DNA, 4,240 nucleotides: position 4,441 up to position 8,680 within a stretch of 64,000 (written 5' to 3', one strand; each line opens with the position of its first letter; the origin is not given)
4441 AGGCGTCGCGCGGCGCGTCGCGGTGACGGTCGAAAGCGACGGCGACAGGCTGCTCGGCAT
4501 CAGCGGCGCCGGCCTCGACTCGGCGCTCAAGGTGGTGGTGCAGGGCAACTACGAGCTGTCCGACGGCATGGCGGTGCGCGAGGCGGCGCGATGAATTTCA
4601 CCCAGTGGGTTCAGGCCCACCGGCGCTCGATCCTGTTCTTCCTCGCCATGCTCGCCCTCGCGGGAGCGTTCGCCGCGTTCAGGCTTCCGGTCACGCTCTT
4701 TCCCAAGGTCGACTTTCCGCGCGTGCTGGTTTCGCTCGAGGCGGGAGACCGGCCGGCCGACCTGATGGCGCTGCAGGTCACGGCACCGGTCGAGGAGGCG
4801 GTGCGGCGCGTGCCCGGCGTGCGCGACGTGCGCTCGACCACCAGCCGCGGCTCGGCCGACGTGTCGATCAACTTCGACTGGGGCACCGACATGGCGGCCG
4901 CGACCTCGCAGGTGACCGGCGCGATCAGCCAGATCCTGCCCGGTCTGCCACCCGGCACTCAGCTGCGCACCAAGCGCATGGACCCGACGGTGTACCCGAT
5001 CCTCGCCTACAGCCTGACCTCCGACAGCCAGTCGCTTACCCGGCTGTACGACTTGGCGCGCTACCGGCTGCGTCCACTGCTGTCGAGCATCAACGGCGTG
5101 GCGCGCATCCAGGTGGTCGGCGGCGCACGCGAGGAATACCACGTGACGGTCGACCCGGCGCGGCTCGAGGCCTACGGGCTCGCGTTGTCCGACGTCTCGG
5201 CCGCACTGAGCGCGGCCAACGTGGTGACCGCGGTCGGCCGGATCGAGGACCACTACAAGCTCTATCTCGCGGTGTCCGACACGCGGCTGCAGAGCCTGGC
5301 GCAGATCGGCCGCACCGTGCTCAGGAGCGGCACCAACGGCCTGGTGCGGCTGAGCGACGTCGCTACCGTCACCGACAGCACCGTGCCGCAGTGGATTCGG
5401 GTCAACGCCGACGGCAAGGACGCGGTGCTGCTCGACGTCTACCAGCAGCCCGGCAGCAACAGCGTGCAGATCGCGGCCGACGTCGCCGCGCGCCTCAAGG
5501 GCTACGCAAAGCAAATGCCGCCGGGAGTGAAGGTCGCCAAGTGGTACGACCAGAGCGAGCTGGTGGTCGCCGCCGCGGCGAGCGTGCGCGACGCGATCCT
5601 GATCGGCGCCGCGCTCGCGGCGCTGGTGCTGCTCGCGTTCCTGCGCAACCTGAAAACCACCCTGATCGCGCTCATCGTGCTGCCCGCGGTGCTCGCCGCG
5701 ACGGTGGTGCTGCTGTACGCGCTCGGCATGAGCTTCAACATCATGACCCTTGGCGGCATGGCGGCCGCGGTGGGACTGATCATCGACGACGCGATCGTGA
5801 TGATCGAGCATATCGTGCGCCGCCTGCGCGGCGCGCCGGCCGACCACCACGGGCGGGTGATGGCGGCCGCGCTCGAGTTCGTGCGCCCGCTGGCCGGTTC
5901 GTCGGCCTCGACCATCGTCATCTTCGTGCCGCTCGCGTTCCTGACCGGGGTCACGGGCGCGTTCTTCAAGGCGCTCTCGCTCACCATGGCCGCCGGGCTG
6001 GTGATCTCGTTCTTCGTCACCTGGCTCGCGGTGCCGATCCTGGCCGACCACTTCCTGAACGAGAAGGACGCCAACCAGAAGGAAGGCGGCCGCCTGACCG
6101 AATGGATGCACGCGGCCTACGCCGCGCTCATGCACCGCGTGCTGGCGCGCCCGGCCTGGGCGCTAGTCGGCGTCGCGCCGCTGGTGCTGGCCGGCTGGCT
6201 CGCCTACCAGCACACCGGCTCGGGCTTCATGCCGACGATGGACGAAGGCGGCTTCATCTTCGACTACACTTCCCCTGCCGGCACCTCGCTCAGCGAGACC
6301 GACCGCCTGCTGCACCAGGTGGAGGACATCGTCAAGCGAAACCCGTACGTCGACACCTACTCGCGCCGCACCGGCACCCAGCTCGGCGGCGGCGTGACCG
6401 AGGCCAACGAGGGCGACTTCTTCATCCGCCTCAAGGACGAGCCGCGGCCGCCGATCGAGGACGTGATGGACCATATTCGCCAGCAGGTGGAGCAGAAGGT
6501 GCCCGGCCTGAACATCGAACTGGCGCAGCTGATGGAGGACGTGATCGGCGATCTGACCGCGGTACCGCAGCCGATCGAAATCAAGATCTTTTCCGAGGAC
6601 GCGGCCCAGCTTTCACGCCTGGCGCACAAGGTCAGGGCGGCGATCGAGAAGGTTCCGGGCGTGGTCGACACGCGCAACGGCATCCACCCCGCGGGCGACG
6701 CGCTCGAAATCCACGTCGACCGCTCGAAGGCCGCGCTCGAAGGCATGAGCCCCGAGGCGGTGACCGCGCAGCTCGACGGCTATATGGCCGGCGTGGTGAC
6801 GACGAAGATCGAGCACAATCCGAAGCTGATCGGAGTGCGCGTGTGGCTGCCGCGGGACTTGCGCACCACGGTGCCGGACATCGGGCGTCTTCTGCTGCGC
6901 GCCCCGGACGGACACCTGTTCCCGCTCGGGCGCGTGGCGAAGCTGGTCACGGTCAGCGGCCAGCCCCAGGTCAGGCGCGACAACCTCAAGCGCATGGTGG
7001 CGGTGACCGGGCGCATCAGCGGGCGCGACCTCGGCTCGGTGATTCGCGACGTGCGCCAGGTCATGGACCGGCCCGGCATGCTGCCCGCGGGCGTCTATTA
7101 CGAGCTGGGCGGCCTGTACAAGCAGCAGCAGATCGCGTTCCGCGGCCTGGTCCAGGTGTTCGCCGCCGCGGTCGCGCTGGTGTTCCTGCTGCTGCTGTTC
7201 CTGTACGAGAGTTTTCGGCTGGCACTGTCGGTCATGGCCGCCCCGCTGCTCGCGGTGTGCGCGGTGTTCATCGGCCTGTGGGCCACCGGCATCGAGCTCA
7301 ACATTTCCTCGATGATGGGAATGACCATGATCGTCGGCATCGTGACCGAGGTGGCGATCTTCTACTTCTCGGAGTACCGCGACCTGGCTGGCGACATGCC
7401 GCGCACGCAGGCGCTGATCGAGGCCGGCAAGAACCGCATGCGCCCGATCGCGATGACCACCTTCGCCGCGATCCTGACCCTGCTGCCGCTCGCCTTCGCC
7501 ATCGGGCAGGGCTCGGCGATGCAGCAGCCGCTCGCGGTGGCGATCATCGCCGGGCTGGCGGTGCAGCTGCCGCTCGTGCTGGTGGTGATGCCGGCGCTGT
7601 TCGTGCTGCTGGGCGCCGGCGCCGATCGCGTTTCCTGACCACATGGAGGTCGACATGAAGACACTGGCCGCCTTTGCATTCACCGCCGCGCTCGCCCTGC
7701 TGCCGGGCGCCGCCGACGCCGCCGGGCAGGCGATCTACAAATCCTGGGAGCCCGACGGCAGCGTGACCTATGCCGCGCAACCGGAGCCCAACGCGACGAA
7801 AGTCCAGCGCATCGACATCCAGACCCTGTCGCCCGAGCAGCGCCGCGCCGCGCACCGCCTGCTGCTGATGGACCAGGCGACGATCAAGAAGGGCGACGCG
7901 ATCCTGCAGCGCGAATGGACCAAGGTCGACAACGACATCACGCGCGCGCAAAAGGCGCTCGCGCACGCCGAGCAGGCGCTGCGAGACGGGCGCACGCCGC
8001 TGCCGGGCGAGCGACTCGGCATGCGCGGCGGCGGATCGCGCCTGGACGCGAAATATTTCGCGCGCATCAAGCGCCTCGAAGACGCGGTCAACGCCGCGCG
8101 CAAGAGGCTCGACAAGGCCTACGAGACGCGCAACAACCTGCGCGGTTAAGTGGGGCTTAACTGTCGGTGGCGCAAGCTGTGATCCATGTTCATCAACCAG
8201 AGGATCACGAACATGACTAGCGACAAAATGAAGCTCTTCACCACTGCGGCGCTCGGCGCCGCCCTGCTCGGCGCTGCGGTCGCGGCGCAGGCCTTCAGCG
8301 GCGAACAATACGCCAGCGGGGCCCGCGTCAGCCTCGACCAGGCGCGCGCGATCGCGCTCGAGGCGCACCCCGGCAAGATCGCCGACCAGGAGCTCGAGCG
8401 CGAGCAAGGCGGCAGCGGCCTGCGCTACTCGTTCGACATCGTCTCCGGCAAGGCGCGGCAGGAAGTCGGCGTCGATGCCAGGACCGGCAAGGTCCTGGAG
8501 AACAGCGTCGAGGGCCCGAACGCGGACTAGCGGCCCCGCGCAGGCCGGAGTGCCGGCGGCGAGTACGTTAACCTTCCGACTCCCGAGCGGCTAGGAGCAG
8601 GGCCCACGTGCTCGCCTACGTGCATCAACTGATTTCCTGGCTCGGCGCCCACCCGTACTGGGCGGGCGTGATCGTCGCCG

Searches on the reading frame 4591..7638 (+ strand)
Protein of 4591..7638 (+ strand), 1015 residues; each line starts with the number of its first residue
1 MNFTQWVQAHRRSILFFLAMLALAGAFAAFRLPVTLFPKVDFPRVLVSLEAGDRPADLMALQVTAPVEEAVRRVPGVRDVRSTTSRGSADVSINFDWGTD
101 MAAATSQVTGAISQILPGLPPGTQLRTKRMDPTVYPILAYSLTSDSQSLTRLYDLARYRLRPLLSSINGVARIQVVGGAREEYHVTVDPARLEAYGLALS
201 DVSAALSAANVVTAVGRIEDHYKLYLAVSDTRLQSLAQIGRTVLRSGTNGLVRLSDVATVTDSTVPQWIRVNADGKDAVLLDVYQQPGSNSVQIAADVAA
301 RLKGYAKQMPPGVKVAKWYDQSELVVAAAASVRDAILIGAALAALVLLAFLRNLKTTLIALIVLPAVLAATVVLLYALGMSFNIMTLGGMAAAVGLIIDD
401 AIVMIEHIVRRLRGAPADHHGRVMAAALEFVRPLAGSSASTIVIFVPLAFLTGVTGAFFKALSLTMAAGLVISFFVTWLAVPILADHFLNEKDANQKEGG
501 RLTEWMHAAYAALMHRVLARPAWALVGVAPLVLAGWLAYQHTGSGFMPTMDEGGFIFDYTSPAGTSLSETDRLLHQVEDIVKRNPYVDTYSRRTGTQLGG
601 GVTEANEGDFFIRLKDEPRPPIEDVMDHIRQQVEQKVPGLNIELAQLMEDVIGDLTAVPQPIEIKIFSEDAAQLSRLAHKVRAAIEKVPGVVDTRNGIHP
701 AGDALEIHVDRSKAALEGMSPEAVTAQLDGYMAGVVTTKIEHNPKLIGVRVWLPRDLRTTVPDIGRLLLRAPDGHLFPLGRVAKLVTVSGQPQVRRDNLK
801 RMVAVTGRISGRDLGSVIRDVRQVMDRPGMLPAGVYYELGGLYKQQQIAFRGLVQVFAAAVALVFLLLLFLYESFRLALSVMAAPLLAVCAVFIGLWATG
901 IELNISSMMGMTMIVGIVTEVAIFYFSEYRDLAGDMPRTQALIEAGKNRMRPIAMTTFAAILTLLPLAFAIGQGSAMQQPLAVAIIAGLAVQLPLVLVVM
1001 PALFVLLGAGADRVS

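Call 52: search_protein_families(library=pfam, proteins=[window:4591-7638:+], max_evalue=0.00001)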
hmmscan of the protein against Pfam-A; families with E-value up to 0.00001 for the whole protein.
window:4591-7638:+ (1015 aa): 1 family
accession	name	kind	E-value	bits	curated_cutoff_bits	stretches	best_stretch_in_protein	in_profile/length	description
PF00873.25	ACR_tran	-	1.7e-222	741.6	28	1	15-1007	13-1020/1021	AcrB/AcrD/AcrF family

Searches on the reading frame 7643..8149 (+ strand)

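Call 52: search_protein_families(library=pfam, proteins=[window:7643-8149:+], max_evalue=0.00001)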
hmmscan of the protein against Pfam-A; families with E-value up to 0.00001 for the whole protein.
window:7643-8149:+ (168 aa): 1 family
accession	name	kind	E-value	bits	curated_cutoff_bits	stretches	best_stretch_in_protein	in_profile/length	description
PF13511.11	DUF4124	-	5.9e-07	30.1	22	1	19-70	2-53/56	Domain of unknown function (DUF4124)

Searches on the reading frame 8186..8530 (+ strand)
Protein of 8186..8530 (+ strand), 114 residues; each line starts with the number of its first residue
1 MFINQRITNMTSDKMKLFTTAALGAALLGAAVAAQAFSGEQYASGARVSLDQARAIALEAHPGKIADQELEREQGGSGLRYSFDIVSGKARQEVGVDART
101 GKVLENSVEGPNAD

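Call 52: search_protein_families(library=pfam, proteins=[window:8186-8530:+], max_evalue=0.00001)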
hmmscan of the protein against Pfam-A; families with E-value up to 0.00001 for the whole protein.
window:8186-8530:+ (114 aa): 1 family
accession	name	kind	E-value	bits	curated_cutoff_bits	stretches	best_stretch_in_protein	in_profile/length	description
PF03413.25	PepSY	-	1.6e-12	47.9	24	1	48-105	2-58/60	Peptidase propeptide and YPEB domain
